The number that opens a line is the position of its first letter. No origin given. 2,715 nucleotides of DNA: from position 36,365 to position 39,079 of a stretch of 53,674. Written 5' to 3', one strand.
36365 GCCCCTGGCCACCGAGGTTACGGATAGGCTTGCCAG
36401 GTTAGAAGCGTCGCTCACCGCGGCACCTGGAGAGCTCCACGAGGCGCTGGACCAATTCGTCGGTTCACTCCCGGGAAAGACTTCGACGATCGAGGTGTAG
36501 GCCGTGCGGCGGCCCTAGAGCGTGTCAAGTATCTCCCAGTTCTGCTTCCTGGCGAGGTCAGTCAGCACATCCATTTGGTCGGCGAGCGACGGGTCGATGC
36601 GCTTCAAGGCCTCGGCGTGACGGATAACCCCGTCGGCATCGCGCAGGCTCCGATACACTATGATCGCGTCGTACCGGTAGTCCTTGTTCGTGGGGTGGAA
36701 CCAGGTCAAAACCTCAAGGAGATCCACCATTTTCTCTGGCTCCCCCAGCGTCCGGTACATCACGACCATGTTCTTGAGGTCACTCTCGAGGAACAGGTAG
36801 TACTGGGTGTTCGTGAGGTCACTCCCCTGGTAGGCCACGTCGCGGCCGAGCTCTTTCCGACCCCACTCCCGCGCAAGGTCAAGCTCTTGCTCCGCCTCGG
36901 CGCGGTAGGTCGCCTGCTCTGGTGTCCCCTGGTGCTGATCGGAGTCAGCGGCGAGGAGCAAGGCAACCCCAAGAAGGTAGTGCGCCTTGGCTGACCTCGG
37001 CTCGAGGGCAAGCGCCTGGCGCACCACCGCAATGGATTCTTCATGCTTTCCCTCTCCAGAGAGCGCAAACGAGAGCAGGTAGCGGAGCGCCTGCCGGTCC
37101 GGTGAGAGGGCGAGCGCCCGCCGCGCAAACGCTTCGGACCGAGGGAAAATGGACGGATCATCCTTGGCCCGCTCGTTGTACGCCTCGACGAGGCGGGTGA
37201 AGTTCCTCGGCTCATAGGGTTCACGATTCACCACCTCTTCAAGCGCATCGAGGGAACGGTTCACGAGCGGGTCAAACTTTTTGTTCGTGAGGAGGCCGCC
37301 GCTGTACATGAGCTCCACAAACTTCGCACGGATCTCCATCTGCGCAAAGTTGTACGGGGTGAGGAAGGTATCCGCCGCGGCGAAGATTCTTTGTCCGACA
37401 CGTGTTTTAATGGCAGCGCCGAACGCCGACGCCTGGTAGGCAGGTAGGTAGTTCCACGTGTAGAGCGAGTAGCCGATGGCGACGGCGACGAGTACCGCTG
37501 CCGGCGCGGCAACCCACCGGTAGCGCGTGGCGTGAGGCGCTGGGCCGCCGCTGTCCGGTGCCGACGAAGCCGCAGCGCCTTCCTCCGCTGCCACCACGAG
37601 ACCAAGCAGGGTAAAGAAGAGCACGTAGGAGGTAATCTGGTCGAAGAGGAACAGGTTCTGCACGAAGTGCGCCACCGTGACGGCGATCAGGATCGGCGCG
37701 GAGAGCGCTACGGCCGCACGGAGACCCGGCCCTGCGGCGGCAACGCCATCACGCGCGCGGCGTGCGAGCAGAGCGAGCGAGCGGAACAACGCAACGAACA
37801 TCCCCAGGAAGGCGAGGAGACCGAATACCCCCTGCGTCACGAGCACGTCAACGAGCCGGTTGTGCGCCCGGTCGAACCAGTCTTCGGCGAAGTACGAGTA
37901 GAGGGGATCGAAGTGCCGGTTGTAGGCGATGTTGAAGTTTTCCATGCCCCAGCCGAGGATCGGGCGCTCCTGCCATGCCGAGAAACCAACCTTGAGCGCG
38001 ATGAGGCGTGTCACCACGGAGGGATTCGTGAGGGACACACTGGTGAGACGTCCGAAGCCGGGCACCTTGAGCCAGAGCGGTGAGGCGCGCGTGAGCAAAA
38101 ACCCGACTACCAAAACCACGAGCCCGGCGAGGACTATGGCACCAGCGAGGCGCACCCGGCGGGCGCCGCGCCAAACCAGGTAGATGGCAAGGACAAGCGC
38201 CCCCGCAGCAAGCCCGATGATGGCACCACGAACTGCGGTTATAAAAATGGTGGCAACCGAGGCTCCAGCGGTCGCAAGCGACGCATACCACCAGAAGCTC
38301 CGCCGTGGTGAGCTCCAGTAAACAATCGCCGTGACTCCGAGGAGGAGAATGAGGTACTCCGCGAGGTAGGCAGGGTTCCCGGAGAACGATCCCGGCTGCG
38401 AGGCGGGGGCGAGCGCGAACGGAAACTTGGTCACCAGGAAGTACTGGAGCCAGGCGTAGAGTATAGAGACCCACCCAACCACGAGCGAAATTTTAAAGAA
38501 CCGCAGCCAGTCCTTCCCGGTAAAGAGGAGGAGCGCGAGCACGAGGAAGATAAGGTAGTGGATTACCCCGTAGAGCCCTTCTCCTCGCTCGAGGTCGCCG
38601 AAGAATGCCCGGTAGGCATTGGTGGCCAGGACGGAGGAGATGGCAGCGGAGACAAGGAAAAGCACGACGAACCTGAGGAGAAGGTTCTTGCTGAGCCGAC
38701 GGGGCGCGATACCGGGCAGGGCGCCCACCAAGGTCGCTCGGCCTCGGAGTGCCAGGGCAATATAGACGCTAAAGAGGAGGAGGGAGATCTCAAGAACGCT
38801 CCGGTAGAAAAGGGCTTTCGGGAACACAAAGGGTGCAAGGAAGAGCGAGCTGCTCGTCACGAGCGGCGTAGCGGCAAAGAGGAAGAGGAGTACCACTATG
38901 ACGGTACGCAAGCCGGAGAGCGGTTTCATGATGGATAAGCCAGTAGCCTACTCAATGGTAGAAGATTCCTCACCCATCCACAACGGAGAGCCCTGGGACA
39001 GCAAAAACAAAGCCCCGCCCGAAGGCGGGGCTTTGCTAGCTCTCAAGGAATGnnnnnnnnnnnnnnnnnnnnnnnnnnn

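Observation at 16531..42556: Glycan island bracketed by Wzy_C/TPR paralogs next to a giant PG-binding surface protein: candidate surface-protein O-glycosylation (slg-like) system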

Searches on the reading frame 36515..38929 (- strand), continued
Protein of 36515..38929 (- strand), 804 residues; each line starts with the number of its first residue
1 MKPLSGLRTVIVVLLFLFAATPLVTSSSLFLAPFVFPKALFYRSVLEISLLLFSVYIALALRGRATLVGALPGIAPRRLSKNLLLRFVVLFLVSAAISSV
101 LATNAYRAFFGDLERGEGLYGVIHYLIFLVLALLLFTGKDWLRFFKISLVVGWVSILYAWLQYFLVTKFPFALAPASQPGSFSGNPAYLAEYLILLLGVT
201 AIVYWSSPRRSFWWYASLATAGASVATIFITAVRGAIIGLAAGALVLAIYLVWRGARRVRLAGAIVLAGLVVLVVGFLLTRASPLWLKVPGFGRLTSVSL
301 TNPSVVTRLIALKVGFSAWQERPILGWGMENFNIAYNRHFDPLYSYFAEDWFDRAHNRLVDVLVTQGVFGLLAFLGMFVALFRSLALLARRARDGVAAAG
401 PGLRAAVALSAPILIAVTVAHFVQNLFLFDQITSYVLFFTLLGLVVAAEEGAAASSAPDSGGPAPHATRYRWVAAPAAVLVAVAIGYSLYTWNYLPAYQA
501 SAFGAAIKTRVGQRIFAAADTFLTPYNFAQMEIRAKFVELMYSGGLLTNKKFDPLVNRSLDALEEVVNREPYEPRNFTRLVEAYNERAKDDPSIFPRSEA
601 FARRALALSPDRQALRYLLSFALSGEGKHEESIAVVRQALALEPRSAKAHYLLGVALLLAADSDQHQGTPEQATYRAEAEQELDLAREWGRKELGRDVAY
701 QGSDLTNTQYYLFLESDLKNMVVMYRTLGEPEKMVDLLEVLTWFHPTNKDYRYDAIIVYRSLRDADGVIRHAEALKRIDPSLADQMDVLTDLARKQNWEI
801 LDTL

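Call 71: search_protein_families(library=pfam, proteins=[P0043, L006:12838-13698:+, L006:7068-8927:+, L006:5539-6858:+, L006:19192-22218:+, L012:4471-7854:+], max_evalue=0.01)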
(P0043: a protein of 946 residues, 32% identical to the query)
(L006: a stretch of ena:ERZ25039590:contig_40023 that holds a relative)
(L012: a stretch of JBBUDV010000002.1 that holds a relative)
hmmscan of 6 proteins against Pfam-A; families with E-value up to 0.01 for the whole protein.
P0043 (946 aa): 5 families
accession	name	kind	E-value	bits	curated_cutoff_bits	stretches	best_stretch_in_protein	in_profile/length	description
PF04932.20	Wzy_C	-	1.6e-19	70.6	31.7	1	714-871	2-149/149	O-Antigen ligase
PF01471.23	PG_binding_1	-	3e-10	40.6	23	1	443-484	2-43/57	Putative peptidoglycan binding domain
PF13629.12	T2SS-T3SS_pil_N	-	8e-06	25.9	23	0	218-289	3-72/72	Pilus formation protein N terminal region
PF07225.17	NDUF_B4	-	8.7e-05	22.8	21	1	700-762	55-115/124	NADH-ubiquinone oxidoreductase B15 subunit (NDUFB4)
PF11008.14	DUF2846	-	0.002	18.6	34.3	0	73-99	31-57/92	Protein of unknown function (DUF2846)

L006:12838-13698:+ (286 aa): 22 families
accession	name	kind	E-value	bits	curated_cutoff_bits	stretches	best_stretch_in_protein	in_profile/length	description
PF14559.12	TPR_19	-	3e-15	56.7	25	3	125-186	5-66/68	Tetratricopeptide repeat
PF13428.12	TPR_14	-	1.2e-08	35.2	23.5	0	212-248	8-44/44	Tetratricopeptide repeat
PF07719.23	TPR_2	-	3.3e-08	33.5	27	0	149-177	5-33/34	Tetratricopeptide repeat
PF12895.13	ANAPC3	-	4.7e-08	33.6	27.2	1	203-263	21-80/82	Anaphase-promoting complex, cyclosome, subunit 3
PF13174.12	TPR_6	-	1.8e-07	31.8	26.3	0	149-176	4-31/33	Tetratricopeptide repeat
PF25058.1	ARM_TT21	-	3.8e-07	30.6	27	0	208-248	97-137/155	Tetratricopeptide repeat protein 21 ARM repeat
PF13432.12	TPR_16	-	5.2e-07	30.4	32.7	0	123-177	9-63/65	Tetratricopeptide repeat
PF25063.1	ARM_TT21_C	-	1.9e-05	25.1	35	1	112-180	130-199/209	Tetratricopeptide repeat protein 21 C-terminal ARM domain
PF13176.12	TPR_7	-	4.6e-05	23.6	27.9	0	212-235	6-31/36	Tetratricopeptide repeat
PF14561.12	TPR_20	-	6.9e-05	23.5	25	0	211-258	28-77/90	Tetratricopeptide repeat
PF14863.12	Alkyl_sulf_dimr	-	8.3e-05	23.4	26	1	170-260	34-124/139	Alkyl sulfatase dimerisation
PF13429.12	TPR_15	-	0.00033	20.6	26.2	0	152-263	153-272/280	Tetratricopeptide repeat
PF23914.1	TPR_CcmH_CycH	-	0.00036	20.9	42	0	93-203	35-145/158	Cytochrome c-type biogenesis protein H TPR domain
PF13424.12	TPR_12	-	0.00038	21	30.1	0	123-174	15-74/77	Tetratricopeptide repeat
PF20308.4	TPR-S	-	0.00039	21.4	27.6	0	220-274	1-55/102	Tetratricopeptide Repeats-Sensor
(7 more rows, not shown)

L006:7068-8927:+ (619 aa): 1 family
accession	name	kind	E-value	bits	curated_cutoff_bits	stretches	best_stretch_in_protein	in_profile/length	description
PF01471.23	PG_binding_1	-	1.7e-10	41.4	23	1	46-108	1-57/57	Putative peptidoglycan binding domain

L006:5539-6858:+ (439 aa): 0 families

L006:19192-22218:+ (1008 aa): 3 families
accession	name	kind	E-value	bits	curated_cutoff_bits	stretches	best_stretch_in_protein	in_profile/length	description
PF00534.26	Glycos_transf_1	-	6.1e-15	55.6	26.4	1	622-690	80-148/172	Glycosyl transferases group 1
PF13692.12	Glyco_trans_1_4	-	3.7e-12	47.1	27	1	626-690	68-132/142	Glycosyl transferases group 1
PF05050.19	Methyltransf_21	-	7.1e-09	36.5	22.7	1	784-923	1-151/173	Methyltransferase FkbM domain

L012:4471-7854:+ (1127 aa): 1 family
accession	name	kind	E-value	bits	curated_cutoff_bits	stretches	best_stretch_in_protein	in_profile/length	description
PF01471.23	PG_binding_1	-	1.3e-06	29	23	1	74-127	2-53/57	Putative peptidoglycan binding domain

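Call 73: search_protein_families(library=pfam, proteins=[L021:6744-8948:+, L026:5808-7778:+, L029:10202-11968:+, L039:10235-12409:+, L054:7816-10038:+, L058:5134-7371:+, L044:10179-11912:+, L030:8232-10187:+, L037:10221-12251:+], max_evalue=0.001)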
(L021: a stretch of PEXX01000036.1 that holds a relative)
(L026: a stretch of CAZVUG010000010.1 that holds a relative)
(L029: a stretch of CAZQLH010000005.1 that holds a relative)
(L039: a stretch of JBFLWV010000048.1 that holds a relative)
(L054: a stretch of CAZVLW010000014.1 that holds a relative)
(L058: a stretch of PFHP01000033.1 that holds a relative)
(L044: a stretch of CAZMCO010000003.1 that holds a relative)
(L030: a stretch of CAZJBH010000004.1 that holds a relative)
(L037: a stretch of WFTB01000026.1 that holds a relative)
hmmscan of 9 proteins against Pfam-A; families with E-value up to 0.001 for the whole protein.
L021:6744-8948:+ (734 aa): 3 families
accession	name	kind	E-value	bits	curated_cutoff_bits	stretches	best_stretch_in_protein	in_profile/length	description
PF00082.27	Peptidase_S8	-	2.1e-52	178.7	21.8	1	116-403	2-278/288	Subtilase family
PF01839.29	FG-GAP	-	1e-13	51.2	22.1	1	676-700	2-26/37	FG-GAP repeat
PF13517.12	FG-GAP_3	-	3.2e-09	37.7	26.9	0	581-642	1-60/61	FG-GAP-like repeat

L026:5808-7778:+ (656 aa): 1 family
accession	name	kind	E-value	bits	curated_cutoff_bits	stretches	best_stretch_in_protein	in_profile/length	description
PF01833.30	TIG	-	3e-10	40.4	20.9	1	455-533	3-84/84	IPT/TIG domain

L029:10202-11968:+ (588 aa): 0 families

L039:10235-12409:+ (724 aa): 5 families
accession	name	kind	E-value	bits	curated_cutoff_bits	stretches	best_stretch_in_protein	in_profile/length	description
PF00082.27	Peptidase_S8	-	3.4e-47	161.6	21.8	1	96-378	3-275/288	Subtilase family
PF01839.29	FG-GAP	-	3.5e-19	68.7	22.1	1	564-591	2-31/37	FG-GAP repeat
PF13517.12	FG-GAP_3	-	3.6e-17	63.1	26.9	3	520-581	1-60/61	FG-GAP-like repeat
PF14783.12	BBS2_Mid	-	0.0003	21.3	27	0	570-598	5-30/108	Ciliary BBSome complex subunit 2, middle region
PF16743.10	PliI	-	0.0009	19.4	27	0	593-639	45-83/123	Periplasmic lysozyme inhibitor of I-type lysozyme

L054:7816-10038:+ (740 aa): 4 families
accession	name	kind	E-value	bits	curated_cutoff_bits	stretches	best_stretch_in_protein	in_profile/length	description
PF00082.27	Peptidase_S8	-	1.1e-56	192.8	21.8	1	123-410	2-278/288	Subtilase family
PF13517.12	FG-GAP_3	-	1.2e-16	61.5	26.9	3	639-699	1-60/61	FG-GAP-like repeat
PF01839.29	FG-GAP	-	5.2e-15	55.4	22.1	1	682-710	2-27/37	FG-GAP repeat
PF14783.12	BBS2_Mid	-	0.00062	20.3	27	0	635-656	2-23/108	Ciliary BBSome complex subunit 2, middle region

L058:5134-7371:+ (745 aa): 4 families
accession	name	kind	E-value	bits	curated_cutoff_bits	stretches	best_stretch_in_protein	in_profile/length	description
PF00082.27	Peptidase_S8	-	7.2e-53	180.2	21.8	1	127-412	2-278/288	Subtilase family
PF01839.29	FG-GAP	-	4.5e-21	74.7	22.1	2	585-608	2-25/37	FG-GAP repeat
PF13517.12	FG-GAP_3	-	2.5e-15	57.2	26.9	2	490-552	1-61/61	FG-GAP-like repeat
PF23743.1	Beta-prop_BBS7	-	2e-05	24.5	27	0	593-705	179-287/299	BBS7 beta-propeller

L044:10179-11912:+ (577 aa): 0 families

L030:8232-10187:+ (651 aa): 1 family
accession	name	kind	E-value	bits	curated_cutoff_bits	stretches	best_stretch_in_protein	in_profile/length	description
PF01833.30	TIG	-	2e-10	41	20.9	1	447-527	1-83/84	IPT/TIG domain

L037:10221-12251:+ (676 aa): 3 families
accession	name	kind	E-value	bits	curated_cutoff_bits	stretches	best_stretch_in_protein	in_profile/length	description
PF00082.27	Peptidase_S8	-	2.8e-47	161.9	21.8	1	65-345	2-275/288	Subtilase family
PF13517.12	FG-GAP_3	-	6.6e-09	36.7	26.9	1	478-540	1-61/61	FG-GAP-like repeat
PF01839.29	FG-GAP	-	2.1e-08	34.3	22.1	0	426-440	8-22/37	FG-GAP repeat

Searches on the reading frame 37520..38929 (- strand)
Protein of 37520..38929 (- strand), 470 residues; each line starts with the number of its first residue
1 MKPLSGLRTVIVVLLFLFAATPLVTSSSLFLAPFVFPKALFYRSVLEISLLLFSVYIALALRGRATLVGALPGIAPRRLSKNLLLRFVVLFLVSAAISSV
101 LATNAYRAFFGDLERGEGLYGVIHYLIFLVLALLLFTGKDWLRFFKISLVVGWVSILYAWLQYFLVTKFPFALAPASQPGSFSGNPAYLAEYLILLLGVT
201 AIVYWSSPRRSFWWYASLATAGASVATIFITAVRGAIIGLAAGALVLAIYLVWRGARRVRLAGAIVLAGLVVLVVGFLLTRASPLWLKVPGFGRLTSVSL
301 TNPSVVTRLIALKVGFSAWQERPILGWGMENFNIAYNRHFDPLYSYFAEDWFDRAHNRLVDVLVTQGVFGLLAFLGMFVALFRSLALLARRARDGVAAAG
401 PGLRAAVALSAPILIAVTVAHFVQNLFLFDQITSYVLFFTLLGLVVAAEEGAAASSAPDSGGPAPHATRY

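Call 33: search_solved_structures(query=window:37520-38929:-, max_evalue=10, show_alignments=3)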
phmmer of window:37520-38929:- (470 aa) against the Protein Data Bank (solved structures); distinct sequences matched with E-value up to 10: 0.

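Call 79: search_protein_families(library=pfam, proteins=[window:37520-38929:-], max_evalue=10)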
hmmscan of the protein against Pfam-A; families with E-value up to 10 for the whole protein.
window:37520-38929:- (470 aa): 1 family
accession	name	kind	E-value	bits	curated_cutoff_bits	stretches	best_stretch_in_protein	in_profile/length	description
PF04932.20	Wzy_C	-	2.3e-18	66.8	31.7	1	222-375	4-149/149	O-Antigen ligase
